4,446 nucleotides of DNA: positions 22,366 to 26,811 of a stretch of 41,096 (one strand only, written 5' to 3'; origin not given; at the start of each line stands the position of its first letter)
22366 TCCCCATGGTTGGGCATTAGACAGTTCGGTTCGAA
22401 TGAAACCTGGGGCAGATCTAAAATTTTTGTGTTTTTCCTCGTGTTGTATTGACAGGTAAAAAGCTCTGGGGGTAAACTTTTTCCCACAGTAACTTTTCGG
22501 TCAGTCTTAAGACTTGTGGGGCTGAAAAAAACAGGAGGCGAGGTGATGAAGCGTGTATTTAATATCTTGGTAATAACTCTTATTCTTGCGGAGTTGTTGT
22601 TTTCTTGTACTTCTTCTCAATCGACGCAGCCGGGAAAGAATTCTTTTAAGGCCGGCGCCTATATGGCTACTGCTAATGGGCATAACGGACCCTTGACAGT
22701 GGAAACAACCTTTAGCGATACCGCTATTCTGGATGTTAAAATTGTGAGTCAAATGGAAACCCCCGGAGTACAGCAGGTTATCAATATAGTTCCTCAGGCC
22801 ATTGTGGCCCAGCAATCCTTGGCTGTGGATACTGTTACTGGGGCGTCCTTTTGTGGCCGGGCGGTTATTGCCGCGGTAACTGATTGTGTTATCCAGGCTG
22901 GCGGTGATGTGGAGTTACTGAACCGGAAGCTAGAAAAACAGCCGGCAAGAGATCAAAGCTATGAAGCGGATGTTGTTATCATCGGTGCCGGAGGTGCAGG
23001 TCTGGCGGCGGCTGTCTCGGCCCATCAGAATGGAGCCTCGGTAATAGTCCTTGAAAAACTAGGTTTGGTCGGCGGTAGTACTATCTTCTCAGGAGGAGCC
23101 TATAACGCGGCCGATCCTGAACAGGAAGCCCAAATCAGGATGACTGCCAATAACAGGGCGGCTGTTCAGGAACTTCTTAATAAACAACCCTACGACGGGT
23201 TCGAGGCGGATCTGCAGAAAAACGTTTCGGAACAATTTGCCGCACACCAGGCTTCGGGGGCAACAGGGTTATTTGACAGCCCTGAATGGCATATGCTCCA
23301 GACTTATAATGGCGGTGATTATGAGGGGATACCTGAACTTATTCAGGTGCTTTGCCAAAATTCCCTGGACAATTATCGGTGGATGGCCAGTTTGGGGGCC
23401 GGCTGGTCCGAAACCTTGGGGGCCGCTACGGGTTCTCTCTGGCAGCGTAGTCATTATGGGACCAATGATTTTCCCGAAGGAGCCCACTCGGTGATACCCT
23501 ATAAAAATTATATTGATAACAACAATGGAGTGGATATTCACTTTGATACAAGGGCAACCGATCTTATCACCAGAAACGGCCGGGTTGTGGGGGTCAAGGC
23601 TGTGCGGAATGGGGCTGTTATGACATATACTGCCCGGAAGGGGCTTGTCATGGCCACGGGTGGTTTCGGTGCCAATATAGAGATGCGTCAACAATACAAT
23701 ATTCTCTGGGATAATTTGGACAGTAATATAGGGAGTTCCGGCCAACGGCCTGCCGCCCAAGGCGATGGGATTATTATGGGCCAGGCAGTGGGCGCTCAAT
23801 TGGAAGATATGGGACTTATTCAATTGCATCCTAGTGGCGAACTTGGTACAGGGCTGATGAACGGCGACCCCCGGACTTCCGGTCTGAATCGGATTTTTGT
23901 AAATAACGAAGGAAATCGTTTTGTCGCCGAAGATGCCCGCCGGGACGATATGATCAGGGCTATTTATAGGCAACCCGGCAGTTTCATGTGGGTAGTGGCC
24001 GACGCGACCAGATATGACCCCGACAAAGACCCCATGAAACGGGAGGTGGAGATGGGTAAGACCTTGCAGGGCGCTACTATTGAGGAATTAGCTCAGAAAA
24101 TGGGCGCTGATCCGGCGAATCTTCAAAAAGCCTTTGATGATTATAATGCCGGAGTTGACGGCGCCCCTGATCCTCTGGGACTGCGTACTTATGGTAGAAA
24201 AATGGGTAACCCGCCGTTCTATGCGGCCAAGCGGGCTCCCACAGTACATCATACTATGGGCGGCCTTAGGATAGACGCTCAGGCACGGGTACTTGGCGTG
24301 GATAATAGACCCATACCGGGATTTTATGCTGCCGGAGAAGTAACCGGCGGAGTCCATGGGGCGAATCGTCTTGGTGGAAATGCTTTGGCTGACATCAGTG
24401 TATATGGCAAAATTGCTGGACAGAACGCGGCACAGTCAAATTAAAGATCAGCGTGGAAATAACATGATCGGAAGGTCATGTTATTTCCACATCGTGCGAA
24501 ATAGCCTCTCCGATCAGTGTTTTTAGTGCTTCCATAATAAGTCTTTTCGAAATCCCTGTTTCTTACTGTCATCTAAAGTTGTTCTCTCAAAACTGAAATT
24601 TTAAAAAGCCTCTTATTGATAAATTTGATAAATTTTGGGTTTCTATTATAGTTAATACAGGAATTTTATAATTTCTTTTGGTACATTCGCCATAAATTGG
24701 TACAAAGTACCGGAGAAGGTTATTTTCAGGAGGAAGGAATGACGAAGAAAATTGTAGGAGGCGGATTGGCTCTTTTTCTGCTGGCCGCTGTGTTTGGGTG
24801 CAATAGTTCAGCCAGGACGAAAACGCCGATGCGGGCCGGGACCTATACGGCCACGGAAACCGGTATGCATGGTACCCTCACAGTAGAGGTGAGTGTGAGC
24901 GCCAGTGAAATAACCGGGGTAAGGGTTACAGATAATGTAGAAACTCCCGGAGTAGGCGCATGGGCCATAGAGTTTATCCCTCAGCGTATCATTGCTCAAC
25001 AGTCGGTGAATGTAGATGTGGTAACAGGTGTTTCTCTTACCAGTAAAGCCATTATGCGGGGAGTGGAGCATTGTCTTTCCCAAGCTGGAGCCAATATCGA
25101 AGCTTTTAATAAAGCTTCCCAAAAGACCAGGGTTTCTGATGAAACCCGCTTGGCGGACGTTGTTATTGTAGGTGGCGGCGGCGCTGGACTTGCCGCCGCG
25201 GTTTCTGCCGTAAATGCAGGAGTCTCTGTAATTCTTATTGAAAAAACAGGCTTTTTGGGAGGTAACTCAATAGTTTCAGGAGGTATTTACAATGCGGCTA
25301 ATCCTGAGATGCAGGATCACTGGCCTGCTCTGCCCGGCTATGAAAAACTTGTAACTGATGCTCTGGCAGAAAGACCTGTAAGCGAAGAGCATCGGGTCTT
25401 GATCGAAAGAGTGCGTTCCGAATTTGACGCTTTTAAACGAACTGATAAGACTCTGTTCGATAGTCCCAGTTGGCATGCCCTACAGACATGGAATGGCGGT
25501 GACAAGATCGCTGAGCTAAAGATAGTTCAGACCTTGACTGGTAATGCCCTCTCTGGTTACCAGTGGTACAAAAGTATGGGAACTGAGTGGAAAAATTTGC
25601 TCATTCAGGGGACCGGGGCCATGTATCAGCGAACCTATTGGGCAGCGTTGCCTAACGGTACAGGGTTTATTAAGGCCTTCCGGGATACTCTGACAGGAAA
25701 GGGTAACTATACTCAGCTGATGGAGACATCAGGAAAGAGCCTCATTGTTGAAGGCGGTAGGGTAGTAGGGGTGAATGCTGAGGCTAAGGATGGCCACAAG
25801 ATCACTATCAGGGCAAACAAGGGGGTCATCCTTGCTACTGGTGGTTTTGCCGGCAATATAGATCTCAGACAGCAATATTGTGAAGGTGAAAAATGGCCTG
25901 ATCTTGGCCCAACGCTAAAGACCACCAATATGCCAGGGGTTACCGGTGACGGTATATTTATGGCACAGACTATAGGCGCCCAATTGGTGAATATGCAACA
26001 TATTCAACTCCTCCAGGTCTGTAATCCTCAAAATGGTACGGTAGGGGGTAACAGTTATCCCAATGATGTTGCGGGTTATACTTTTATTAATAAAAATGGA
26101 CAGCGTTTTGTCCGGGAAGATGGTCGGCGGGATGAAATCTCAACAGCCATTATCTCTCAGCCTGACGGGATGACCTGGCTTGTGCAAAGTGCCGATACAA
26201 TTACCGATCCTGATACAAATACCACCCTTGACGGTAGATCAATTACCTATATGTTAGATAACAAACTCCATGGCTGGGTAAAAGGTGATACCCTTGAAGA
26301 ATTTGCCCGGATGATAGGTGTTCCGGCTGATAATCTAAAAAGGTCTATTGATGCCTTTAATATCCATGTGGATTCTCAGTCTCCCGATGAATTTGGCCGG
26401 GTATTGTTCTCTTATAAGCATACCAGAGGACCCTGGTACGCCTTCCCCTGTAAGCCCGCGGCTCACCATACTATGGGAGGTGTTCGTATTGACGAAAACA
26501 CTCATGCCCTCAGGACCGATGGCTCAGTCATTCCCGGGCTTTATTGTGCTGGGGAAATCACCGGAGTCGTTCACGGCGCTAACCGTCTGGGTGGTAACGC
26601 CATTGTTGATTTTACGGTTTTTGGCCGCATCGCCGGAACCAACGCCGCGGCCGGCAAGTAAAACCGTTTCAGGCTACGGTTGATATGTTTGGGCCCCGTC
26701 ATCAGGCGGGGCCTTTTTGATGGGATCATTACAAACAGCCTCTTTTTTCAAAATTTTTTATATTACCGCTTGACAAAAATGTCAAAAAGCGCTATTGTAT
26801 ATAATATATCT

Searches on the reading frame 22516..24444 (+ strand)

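Call 6: search_protein_families(library=pfam, proteins=[window:22516-24444:+], max_evalue=0.00001)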
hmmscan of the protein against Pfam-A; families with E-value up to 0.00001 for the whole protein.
window:22516-24444:+ (642 aa): 6 families
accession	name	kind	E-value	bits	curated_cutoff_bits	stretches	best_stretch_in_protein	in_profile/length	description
PF00890.30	FAD_binding_2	-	4.6e-68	230.7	20.4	2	250-624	54-414/414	FAD binding domain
PF12831.13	FAD_oxidored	-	1.9e-11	44.4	27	1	152-220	1-68/416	FAD dependent oxidoreductase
PF04205.19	FMN_bind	-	4.3e-11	43.7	22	1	55-125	1-76/77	FMN-binding domain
PF01266.30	DAO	-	5.1e-11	43.1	27.9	1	152-386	1-207/353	FAD dependent oxidoreductase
PF03486.20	HI0933_like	-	6.7e-11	42.5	50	1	152-223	2-76/244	HI0933-like protein Rossmann domain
PF07992.20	Pyr_redox_2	-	1.2e-08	35.2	26.1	1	152-222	2-72/291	Pyridine nucleotide-disulphide oxidoreductase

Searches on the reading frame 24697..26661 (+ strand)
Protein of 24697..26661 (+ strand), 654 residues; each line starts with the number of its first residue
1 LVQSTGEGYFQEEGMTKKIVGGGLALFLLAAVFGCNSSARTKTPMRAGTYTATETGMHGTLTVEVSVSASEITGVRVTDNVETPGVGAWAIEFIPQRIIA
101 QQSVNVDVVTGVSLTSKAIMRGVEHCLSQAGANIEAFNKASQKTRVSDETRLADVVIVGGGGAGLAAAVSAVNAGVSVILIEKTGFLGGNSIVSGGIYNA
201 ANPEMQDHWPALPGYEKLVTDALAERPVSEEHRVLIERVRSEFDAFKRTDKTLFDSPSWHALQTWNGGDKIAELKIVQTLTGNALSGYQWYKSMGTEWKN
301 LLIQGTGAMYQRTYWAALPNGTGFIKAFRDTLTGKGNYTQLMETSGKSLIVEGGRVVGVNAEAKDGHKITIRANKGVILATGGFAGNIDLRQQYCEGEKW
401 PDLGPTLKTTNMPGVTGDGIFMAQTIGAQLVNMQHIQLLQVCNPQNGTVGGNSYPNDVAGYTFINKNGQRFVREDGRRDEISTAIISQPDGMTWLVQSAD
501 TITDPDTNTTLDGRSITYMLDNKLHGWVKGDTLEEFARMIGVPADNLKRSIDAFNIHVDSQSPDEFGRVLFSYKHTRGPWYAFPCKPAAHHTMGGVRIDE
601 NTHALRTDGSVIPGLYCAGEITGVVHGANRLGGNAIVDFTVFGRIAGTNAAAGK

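Call 69: search_protein_families(library=pfam, proteins=[window:24697-26661:+], max_evalue=0.00001)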
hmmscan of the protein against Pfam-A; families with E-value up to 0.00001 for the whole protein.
window:24697-26661:+ (654 aa): 7 families
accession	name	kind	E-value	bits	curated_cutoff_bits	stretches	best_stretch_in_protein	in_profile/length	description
PF00890.30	FAD_binding_2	-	1.3e-63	216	20.4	1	154-635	1-413/414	FAD binding domain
PF12831.13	FAD_oxidored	-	4e-15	56.5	27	1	154-192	1-39/416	FAD dependent oxidoreductase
PF04205.19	FMN_bind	-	2.1e-13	51.2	22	1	56-127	1-76/77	FMN-binding domain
PF01266.30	DAO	-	3.1e-13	50.4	27.9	1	154-388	1-209/353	FAD dependent oxidoreductase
PF03486.20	HI0933_like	-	4.8e-12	46.3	50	1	154-223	2-74/244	HI0933-like protein Rossmann domain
PF07992.20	Pyr_redox_2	-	5.2e-09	36.4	26.1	1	154-389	2-115/291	Pyridine nucleotide-disulphide oxidoreductase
PF01134.28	GIDA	-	2.3e-06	27.4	22.1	0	154-183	1-31/391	Glucose inhibited division protein A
